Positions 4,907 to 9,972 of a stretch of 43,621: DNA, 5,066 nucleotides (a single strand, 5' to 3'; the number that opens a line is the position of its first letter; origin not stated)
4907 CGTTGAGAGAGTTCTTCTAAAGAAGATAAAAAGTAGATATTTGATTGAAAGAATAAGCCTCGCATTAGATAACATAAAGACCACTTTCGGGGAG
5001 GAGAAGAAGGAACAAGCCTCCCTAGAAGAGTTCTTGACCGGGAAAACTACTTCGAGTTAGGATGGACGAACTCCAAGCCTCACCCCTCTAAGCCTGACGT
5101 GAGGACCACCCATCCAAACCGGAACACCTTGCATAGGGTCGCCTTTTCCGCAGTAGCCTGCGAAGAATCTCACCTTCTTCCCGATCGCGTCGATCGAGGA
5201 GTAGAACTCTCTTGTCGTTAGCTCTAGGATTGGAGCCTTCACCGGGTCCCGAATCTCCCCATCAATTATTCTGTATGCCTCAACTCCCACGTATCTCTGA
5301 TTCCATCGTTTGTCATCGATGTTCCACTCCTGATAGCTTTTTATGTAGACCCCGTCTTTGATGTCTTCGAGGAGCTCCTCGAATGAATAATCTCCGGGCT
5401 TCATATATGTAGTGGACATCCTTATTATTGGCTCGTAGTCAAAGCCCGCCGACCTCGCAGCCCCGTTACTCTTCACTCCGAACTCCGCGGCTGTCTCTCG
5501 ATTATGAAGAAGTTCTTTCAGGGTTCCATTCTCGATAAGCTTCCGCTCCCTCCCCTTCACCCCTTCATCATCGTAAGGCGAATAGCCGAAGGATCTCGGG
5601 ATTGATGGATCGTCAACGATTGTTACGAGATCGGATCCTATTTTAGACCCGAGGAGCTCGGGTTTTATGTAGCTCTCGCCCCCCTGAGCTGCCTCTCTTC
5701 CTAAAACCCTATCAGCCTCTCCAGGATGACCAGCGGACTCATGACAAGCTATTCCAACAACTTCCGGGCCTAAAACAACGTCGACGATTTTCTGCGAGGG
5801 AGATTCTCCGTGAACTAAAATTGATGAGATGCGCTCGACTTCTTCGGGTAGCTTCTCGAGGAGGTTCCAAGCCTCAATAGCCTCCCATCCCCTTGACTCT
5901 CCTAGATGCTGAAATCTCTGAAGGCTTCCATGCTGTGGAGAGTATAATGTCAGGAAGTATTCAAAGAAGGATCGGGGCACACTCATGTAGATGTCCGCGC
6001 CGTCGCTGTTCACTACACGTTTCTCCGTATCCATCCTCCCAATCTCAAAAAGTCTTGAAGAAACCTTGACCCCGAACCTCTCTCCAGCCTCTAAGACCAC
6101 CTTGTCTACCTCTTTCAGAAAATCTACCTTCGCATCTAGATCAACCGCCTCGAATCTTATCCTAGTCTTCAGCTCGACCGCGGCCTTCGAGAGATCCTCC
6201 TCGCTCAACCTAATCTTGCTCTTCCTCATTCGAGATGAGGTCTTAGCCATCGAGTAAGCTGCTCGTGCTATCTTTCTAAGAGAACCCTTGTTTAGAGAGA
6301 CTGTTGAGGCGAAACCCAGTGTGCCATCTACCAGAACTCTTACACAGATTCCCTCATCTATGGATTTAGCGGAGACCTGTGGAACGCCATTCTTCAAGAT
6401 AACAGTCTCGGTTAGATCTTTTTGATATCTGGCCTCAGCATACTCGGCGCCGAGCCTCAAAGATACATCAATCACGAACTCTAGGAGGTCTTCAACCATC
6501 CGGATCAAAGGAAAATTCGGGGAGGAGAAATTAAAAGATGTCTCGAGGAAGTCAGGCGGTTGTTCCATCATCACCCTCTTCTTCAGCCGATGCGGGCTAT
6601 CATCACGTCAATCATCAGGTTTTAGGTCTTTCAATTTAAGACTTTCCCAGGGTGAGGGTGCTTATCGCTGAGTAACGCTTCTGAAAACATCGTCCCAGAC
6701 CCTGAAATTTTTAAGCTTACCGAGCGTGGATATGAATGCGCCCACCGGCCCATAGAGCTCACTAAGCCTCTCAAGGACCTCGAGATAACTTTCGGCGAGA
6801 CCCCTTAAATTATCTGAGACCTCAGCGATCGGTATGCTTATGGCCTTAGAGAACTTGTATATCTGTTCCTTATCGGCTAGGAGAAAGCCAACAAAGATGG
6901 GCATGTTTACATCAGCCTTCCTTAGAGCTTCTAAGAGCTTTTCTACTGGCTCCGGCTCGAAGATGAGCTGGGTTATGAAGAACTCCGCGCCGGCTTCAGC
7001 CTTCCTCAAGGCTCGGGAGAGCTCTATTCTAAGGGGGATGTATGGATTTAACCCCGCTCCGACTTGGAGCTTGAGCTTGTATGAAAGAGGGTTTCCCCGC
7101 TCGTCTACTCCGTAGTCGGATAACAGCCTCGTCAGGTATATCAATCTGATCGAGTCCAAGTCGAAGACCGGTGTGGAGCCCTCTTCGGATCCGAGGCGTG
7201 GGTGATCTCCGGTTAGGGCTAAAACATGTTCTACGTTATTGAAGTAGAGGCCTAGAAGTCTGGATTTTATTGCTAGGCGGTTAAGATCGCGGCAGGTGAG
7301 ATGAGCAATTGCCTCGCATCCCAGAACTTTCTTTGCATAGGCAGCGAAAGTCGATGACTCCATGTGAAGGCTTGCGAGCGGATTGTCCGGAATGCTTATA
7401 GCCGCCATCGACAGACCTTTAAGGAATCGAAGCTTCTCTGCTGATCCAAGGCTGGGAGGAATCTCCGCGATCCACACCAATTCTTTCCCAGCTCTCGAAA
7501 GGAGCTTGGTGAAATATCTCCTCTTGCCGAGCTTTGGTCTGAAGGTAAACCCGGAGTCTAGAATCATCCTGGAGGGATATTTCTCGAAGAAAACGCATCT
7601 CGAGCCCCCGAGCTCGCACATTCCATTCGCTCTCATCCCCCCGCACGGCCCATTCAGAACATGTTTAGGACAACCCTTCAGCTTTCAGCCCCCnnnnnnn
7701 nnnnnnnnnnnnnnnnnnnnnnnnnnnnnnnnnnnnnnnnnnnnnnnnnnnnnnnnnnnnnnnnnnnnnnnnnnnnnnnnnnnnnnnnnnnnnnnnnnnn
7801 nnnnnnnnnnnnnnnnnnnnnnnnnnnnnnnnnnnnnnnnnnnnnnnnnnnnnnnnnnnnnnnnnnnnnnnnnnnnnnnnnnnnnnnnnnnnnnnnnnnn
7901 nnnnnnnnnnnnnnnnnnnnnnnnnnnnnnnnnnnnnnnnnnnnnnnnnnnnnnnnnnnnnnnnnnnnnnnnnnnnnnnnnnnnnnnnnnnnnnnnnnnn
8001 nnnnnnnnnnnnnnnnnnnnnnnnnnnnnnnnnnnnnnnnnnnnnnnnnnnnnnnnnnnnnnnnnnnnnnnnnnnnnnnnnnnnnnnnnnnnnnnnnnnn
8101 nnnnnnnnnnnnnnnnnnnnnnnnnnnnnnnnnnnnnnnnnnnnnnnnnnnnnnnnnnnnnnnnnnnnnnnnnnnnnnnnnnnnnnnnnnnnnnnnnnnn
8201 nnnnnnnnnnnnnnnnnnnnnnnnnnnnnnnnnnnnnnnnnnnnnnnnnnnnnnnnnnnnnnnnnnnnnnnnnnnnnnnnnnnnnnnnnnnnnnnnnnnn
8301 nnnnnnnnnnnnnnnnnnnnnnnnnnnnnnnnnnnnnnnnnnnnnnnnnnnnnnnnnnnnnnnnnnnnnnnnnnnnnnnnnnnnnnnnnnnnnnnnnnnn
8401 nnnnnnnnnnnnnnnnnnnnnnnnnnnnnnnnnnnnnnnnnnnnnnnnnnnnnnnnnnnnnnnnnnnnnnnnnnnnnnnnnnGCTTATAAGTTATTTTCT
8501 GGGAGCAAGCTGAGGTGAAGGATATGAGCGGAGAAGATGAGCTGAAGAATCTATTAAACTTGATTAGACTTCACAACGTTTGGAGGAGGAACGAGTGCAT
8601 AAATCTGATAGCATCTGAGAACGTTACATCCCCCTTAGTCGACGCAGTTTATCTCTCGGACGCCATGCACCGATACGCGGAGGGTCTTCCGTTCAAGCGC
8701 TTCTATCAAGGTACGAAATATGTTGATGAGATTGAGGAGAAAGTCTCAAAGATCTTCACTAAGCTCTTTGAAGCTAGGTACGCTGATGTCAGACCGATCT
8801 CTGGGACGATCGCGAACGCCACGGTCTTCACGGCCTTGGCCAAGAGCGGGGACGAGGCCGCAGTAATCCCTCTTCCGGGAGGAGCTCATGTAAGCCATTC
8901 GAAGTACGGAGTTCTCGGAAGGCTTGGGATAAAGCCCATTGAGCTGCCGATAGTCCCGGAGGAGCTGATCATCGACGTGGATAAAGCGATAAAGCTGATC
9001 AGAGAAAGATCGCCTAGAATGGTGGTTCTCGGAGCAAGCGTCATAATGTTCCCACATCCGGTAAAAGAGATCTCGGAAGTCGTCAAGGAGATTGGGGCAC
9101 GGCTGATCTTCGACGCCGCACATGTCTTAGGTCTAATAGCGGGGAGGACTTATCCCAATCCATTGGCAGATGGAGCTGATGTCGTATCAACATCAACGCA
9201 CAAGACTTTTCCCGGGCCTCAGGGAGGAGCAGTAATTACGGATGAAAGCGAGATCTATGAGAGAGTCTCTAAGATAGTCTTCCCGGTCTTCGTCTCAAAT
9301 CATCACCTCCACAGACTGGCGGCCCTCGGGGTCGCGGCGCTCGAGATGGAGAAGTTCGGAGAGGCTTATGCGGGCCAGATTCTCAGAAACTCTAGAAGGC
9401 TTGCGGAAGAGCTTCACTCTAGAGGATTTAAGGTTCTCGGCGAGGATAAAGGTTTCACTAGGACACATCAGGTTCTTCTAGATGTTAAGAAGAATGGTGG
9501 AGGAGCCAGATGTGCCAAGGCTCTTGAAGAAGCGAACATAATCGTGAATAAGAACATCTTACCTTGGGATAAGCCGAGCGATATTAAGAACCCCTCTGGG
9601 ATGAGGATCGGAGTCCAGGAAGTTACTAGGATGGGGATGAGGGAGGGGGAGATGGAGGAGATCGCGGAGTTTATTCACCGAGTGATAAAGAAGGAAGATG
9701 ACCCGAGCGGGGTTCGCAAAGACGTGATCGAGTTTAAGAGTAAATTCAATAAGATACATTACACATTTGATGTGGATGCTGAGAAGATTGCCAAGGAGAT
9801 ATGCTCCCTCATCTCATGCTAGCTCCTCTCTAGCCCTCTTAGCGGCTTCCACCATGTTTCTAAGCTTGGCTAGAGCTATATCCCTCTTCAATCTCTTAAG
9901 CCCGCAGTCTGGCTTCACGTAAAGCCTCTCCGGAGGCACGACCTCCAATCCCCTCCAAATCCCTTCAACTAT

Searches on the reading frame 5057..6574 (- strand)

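Call 91: search_protein_families(library=pfam, proteins=[window:5057-6574:-], max_evalue=0.00001)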
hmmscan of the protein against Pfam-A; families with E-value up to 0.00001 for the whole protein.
window:5057-6574:- (505 aa): 3 families
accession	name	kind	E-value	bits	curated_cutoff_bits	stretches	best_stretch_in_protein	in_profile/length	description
PF19289.4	PmbA_TldD_3rd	-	3.3e-55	187.1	22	1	264-500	4-218/220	PmbA/TldA metallopeptidase C-terminal domain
PF01523.21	PmbA_TldD_1st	-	2.1e-13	50.7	20.9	1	46-110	1-65/65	PmbA/TldA metallopeptidase domain 1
PF19290.4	PmbA_TldD_2nd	-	1.2e-07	32.6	20.9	1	141-234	3-89/109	PmbA/TldA metallopeptidase central domain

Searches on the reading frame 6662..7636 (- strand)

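Call 91: search_protein_families(library=pfam, proteins=[window:6662-7636:-], max_evalue=0.00001)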
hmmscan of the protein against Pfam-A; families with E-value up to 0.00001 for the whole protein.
window:6662-7636:- (324 aa): 1 family
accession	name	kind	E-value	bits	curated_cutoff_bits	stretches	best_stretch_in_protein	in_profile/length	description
PF02219.23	MTHFR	-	1.2e-18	67.9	24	1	78-269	42-228/287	Methylenetetrahydrofolate reductase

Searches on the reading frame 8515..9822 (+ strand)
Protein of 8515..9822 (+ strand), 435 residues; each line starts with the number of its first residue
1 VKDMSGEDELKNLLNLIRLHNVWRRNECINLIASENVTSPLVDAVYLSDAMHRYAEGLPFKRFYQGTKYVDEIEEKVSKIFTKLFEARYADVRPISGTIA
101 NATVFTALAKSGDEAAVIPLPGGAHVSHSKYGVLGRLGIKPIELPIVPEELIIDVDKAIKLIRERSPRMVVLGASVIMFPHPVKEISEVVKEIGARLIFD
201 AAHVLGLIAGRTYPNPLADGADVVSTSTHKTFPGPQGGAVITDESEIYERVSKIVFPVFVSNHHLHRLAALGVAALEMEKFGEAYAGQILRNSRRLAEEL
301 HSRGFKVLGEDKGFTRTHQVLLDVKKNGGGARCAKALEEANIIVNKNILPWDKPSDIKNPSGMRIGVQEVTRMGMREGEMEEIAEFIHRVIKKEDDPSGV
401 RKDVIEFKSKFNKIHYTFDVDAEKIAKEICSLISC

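Call 91: search_protein_families(library=pfam, proteins=[window:8515-9822:+], max_evalue=0.00001)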
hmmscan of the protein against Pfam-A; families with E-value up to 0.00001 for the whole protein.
window:8515-9822:+ (435 aa): 4 families
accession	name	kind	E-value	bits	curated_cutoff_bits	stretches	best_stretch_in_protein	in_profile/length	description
PF00464.25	SHMT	-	8.3e-66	222.7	27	1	15-387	10-399/399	Serine hydroxymethyltransferase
PF00155.27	Aminotran_1_2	-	1.4e-12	47.9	19.7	1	63-315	37-305/361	Aminotransferase class I and II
PF01041.23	DegT_DnrJ_EryC1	-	6.8e-08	32.6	19.8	1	82-254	34-198/360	DegT/DnrJ/EryC1/StrS aminotransferase family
PF01212.27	Beta_elim_lyase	-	5.4e-06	26.4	27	1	64-305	28-235/288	Beta-eliminating lyase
